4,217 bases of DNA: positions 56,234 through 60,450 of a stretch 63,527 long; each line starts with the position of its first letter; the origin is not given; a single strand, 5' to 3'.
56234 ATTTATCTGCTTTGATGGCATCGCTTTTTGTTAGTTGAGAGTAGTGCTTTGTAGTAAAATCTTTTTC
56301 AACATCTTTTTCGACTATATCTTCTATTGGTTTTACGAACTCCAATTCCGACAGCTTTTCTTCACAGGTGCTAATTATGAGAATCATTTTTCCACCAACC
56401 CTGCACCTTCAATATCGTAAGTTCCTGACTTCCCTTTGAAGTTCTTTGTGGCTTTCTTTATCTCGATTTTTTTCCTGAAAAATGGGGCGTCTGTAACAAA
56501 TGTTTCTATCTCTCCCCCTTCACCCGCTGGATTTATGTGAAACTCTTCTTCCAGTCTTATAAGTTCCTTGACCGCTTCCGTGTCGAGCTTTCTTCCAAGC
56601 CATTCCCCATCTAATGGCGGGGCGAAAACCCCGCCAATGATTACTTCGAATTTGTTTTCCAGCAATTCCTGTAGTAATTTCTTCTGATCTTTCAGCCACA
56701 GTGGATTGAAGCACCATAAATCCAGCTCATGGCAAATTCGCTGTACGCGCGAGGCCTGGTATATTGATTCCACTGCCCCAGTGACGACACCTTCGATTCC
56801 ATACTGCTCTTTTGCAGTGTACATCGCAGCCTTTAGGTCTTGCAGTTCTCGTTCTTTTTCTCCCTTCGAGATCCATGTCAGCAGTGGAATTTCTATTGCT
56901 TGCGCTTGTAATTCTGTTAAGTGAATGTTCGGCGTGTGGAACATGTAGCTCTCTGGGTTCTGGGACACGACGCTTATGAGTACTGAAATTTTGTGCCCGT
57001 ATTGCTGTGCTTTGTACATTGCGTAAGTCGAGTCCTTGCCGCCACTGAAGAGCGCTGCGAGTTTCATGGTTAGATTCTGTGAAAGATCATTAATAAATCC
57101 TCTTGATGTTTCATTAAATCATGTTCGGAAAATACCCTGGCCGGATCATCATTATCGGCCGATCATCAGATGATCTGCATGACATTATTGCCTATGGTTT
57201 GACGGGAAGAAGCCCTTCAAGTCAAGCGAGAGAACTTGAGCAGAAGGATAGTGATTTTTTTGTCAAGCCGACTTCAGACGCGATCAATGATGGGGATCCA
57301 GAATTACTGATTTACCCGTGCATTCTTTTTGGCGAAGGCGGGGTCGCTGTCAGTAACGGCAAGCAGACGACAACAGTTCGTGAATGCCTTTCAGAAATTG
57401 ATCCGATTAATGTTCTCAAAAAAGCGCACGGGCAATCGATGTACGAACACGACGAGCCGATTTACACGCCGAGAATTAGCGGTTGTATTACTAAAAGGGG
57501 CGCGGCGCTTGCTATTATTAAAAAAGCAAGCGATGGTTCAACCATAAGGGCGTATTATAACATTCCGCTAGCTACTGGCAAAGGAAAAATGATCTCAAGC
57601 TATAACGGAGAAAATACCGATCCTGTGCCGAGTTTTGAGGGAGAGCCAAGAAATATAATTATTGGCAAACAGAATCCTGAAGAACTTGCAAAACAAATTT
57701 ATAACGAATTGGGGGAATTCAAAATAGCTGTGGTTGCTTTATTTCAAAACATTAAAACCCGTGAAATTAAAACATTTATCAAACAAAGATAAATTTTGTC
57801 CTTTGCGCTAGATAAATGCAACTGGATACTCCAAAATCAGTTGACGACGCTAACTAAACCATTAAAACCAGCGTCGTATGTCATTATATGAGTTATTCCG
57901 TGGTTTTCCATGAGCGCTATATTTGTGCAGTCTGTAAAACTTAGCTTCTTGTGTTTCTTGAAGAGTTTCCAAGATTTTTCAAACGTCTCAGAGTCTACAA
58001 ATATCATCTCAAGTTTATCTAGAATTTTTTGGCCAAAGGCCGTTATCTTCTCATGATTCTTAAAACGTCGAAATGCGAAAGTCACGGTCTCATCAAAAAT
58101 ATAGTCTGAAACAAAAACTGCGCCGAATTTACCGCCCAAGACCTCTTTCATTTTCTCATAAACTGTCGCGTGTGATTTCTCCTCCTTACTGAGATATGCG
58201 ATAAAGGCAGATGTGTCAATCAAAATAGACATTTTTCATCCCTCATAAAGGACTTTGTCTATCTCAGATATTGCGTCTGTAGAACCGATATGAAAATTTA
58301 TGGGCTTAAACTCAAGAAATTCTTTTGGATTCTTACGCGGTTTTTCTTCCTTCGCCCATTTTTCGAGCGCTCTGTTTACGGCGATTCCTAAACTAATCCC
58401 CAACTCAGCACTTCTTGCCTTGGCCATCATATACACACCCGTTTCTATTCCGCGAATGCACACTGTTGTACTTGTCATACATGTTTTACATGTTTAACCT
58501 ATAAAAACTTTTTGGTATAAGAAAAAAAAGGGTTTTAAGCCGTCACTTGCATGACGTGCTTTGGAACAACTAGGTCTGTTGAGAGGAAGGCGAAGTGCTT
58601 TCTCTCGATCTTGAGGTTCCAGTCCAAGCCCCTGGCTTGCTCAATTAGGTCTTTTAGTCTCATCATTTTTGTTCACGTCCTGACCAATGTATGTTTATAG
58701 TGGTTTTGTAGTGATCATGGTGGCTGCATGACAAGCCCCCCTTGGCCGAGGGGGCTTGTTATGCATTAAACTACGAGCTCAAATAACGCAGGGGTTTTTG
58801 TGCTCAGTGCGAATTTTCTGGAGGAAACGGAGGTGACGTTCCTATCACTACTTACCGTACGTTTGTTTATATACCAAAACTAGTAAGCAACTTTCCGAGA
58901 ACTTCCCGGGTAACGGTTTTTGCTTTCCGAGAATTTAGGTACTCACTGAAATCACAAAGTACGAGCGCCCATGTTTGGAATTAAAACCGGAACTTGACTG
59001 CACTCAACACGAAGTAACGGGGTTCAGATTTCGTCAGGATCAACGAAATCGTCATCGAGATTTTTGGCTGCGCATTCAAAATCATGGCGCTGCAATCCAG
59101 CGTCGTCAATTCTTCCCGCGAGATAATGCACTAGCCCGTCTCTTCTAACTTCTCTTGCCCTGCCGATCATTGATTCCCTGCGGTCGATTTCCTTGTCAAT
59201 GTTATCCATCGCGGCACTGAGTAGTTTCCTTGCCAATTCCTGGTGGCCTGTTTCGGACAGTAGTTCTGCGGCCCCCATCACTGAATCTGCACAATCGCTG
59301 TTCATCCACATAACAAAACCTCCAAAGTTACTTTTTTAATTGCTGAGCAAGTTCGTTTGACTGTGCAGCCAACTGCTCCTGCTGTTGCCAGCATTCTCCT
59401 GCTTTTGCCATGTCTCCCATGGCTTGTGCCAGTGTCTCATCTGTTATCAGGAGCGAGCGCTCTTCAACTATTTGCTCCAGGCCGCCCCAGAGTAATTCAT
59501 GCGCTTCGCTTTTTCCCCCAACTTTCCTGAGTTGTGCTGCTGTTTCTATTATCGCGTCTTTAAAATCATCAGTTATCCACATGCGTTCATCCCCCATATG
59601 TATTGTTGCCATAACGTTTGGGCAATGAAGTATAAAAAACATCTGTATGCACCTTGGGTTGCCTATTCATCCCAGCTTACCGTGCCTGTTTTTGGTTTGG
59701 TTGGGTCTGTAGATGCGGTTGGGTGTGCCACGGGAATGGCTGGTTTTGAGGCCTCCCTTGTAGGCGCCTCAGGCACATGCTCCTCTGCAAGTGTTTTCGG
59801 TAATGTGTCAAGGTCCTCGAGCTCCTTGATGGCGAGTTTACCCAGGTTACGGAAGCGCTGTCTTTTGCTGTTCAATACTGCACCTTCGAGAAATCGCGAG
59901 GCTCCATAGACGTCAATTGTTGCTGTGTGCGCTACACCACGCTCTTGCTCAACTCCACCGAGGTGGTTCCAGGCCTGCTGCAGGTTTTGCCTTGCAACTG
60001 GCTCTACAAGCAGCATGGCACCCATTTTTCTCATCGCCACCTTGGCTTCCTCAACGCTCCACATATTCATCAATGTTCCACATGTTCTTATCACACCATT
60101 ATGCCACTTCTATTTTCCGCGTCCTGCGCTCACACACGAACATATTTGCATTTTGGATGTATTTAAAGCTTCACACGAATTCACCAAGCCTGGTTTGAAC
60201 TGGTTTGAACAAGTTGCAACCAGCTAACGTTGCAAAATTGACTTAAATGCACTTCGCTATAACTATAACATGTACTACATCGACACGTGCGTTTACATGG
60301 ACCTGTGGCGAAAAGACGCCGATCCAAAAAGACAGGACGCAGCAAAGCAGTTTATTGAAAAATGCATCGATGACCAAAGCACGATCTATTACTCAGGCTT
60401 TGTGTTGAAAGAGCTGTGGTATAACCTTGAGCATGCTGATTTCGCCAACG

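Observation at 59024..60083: MW trio bracketed by two PIN toxin loci, with a nested 10-aa MW micro-ORF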

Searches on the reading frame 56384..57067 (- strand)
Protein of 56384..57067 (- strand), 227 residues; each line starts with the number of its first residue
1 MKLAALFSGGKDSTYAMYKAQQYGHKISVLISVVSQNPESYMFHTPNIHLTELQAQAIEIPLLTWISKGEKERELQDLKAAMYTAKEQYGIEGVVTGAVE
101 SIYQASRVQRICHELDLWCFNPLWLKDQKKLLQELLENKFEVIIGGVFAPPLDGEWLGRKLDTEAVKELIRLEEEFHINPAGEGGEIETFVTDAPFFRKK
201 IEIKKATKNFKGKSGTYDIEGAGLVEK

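Call 9: search_protein_families(library=pfam, max_evalue=0.1, proteins=[window:56384-57067:-])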
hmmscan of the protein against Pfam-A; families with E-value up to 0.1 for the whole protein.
window:56384-57067:- (227 aa): 4 families
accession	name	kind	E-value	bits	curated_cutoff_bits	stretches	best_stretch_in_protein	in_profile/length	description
PF01902.24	Diphthami_syn_2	-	9.1e-70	235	23.2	1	1-221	1-216/219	Diphthamide synthase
PF13591.12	MerR_2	-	0.043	14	29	0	155-182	34-61/84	MerR HTH family regulatory protein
PF06508.19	QueC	-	0.044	13.7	22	1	5-36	4-35/210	Queuosine biosynthesis protein QueC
PF24167.1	DUF7411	-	0.084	12.9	28.7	0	1-20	1-20/194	Family of unknown function (DUF7411)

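Call 56: find_related_loci(query=window:56384-57067:-, collection=metagenome_contigs, flank=10000)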
Query window:56384-57067:- (227 aa) in metagenome_contigs; peptide patterns used: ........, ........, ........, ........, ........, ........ (x = any residue, [..] = any of these).
600 stretches matched a pattern (row limit reached: there are more); 554 encode a relative of the query (tblastn E <= 1e-3); the best 80 are kept; 80 distinct loci.
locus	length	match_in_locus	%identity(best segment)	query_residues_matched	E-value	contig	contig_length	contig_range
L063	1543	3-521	100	55-227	1e-122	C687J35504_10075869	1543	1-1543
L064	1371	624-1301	59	1-227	2e-96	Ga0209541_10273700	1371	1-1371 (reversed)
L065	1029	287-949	60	1-224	6e-98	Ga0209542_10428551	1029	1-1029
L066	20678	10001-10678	60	1-227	1e-89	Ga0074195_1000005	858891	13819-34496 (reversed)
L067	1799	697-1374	61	1-227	6e-94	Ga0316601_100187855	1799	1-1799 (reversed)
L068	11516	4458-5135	58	1-227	5e-89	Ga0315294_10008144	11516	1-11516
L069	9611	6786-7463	58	1-227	6e-89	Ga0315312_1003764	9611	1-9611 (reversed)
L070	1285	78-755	59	1-227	3e-95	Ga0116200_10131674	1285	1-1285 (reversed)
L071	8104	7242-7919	57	1-227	3e-88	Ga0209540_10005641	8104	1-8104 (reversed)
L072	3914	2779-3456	57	1-227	1e-88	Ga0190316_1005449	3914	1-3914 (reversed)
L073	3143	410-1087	60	1-227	3e-89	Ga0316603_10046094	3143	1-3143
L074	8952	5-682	58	1-227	2e-87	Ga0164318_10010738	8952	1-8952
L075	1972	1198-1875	58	1-227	1e-91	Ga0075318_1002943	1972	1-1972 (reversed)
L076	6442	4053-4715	58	1-222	2e-87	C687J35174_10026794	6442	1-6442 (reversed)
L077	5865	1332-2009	59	1-227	1e-87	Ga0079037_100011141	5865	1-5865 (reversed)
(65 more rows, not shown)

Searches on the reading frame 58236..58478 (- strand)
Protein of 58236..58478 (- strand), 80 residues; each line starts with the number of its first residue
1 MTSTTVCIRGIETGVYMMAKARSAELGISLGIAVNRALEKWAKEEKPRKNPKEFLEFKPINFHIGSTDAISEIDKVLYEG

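Call 9: search_protein_families(library=pfam, max_evalue=0.1, proteins=[window:58236-58478:-])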
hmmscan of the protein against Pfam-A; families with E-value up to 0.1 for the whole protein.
window:58236-58478:- (80 aa): 0 families

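Call 77: search_protein_families(library=ncbifam, max_evalue=0.1, proteins=[window:58236-58478:-])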
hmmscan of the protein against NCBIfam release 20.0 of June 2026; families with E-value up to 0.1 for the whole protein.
window:58236-58478:- (80 aa): 0 families

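Call 78: search_solved_structures(query=window:58236-58478:-, max_evalue=1)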
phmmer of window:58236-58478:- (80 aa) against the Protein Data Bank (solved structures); distinct sequences matched with E-value up to 1: 1.
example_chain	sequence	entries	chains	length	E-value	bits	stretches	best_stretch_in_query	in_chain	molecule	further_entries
7du7_A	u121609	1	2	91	0.15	16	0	11-34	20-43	mkDPBB_sym1 protein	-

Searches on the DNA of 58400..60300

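Call 71: search_rna_families(source=window, start=58400, end=60300, threshold=evalue, max_evalue=1)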
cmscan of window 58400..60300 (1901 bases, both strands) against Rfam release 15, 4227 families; matches with E-value up to 1: 1.
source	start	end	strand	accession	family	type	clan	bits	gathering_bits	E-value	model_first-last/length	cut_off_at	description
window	59732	59770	-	RF01792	eiav_FSE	Cis-reg; frameshift_element;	-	21.7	40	0.029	1-35/35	no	ribosomal frameshift site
